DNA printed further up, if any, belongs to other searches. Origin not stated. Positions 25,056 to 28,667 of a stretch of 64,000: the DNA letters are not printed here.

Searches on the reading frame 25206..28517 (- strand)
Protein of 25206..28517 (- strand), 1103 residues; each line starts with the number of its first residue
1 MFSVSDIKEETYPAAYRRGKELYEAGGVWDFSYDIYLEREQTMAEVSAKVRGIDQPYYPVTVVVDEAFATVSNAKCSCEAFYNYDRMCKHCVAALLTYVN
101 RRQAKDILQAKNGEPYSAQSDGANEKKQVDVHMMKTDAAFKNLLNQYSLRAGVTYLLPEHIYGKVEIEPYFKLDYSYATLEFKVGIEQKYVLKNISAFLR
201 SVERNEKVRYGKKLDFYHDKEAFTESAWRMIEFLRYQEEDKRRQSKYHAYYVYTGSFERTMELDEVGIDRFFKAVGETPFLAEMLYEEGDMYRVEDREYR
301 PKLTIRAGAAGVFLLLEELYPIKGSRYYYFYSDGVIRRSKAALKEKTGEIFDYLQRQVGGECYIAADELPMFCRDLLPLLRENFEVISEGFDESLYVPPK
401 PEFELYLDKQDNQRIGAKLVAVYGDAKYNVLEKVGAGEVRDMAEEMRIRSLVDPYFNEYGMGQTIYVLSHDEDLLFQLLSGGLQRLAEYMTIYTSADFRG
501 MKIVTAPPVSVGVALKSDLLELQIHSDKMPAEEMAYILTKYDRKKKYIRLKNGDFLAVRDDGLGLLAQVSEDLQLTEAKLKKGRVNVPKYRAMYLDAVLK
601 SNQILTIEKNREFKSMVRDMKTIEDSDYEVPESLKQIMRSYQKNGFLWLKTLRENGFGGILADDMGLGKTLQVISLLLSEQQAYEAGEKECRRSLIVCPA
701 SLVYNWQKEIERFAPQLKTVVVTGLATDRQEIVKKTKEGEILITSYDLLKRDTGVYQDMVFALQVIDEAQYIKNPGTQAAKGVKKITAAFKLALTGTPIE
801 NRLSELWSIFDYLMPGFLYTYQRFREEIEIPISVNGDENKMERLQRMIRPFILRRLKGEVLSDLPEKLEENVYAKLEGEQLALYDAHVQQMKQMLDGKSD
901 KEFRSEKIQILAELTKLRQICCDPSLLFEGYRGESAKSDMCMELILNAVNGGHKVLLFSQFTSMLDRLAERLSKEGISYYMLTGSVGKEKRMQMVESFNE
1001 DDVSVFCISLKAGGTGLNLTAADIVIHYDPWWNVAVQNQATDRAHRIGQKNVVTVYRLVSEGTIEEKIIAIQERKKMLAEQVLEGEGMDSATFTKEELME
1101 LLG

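Call 18: search_protein_families(library=pfam, proteins=[window:25206-28517:-], max_evalue=0.001)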
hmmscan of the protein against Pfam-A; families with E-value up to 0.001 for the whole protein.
window:25206-28517:- (1103 aa): 5 families
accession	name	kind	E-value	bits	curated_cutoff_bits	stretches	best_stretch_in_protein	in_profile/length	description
PF08455.15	SNF2_assoc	-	1.2e-82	278.3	27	1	259-631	1-373/373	Bacterial SNF2 helicase associated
PF00176.29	SNF2-rel_dom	-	1.3e-68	231.7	24.9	1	641-926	1-290/290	SNF2-related domain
PF00271.37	Helicase_C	-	1.2e-24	87.2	23.5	1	937-1048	2-110/110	Helicase conserved C-terminal domain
PF04851.21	ResIII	-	9.8e-09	35.8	22.5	1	638-799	4-163/164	Type III restriction enzyme, res subunit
PF16203.11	ERCC3_RAD25_C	-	9.7e-05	22.2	27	1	937-1064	45-173/248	ERCC3/RAD25/XPB C-terminal helicase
